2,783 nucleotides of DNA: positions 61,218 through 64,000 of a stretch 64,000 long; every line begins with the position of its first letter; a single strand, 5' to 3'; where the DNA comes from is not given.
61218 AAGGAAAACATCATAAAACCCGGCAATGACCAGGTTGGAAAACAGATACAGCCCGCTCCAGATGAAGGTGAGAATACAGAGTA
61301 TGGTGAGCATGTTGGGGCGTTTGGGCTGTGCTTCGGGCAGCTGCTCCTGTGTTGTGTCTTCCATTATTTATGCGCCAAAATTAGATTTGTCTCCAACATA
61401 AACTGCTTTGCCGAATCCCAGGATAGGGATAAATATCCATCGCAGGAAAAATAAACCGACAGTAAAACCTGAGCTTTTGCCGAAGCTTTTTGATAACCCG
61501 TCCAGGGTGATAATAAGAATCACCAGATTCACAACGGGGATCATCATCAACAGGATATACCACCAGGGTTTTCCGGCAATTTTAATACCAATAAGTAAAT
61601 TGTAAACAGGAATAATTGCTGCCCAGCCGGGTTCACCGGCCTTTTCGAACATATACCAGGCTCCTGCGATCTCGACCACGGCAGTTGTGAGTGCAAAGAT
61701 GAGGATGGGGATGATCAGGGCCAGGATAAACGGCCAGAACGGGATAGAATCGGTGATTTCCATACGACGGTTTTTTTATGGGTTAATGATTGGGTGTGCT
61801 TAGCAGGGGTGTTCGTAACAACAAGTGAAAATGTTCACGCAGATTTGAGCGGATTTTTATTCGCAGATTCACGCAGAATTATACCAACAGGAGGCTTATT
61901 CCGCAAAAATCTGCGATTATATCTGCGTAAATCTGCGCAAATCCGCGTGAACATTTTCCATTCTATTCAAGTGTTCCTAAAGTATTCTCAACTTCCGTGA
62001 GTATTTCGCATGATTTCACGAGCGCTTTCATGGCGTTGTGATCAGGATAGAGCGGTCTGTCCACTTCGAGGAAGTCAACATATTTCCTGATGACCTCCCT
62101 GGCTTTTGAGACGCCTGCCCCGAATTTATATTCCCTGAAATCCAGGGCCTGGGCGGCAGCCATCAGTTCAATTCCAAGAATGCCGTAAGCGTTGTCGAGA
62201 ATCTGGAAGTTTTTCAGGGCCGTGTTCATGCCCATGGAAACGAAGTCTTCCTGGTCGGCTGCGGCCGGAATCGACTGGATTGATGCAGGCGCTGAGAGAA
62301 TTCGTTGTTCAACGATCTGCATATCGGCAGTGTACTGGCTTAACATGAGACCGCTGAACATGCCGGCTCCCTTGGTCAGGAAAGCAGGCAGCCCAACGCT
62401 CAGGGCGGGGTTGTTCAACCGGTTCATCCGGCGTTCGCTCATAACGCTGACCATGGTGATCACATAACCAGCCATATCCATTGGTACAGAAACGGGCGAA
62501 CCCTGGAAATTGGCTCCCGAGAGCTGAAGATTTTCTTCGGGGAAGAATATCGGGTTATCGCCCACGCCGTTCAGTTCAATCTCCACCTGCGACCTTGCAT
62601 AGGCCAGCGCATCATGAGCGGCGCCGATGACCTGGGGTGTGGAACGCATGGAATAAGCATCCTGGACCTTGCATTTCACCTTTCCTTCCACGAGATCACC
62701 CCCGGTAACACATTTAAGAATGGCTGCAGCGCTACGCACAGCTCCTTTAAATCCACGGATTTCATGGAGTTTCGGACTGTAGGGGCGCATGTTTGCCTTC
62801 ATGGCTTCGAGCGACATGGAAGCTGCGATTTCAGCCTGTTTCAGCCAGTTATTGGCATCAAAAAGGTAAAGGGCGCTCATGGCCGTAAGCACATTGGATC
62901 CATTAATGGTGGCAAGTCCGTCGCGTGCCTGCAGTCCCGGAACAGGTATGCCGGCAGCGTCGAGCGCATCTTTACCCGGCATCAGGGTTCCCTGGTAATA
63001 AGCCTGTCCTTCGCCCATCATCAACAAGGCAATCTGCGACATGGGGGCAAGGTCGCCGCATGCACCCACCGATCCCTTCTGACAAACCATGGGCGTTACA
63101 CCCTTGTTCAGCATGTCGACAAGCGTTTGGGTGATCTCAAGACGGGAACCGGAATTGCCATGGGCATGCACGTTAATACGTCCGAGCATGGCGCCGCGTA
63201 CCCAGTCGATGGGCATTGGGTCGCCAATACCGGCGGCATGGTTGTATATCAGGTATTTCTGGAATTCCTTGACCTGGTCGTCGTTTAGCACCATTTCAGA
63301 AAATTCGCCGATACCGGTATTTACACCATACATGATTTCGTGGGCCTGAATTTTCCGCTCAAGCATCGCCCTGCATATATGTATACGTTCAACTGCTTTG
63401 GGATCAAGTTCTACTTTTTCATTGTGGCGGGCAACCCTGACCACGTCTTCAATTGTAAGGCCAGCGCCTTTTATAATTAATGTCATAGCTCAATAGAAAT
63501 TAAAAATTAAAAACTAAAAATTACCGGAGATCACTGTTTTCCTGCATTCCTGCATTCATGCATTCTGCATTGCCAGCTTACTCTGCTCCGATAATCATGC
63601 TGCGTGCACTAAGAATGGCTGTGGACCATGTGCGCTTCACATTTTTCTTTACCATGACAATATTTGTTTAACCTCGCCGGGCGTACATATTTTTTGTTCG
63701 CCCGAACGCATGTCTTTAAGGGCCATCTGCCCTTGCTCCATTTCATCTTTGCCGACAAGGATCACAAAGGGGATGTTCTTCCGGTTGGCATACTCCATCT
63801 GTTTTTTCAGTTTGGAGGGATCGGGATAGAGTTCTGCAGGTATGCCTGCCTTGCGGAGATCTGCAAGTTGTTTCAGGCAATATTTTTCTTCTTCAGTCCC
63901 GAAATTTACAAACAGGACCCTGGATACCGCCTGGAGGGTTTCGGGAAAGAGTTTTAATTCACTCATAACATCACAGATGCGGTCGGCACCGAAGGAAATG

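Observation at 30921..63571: Recurring architecture: five co-directional gene junctions carry tandem short-unit repeat arrays, each locus with its own motif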

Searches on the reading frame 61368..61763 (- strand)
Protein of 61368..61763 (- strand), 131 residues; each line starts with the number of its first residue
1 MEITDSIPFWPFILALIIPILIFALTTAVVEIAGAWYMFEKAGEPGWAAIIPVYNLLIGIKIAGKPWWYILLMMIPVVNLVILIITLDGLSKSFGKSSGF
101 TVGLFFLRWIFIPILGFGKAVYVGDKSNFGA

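Call 12: search_protein_families(library=pfam, proteins=[window:61368-61763:-])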
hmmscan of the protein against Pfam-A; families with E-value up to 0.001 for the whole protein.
window:61368-61763:- (131 aa): 1 family
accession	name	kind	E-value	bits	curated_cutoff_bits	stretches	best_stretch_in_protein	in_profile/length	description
PF18936.5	DUF5684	-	4.1e-25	88.6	27.4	1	47-124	1-80/81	Family of unknown function (DUF5684)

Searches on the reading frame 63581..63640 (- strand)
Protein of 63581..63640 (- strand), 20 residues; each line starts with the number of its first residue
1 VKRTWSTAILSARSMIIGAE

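Call 62: search_protein_families(library=ncbifam, proteins=[window:63581-63640:-], max_evalue=1)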
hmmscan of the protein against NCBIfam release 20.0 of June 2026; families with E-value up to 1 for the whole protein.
seq(20 aa): 0 families
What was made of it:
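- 63578..63640 (-): Conserved 20-codon ORF between hisS and hutH (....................*). The J5 arrays begin at its stop codon, not at the hisS stop. No NCBIfam match (call 62).
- Tried and rejected: The small ORF after hisS has no NCBIfam match (call 62).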

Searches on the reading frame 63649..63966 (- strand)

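Call 12: search_protein_families(library=pfam, proteins=[window:63649-63966:-])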
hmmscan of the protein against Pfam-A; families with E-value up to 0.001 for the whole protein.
window:63649-63966:- (105 aa): 1 family
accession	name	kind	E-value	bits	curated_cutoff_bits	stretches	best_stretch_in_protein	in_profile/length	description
PF03129.25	HGTP_anticodon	-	9.8e-16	58.1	21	1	20-101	5-89/94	Anticodon binding domain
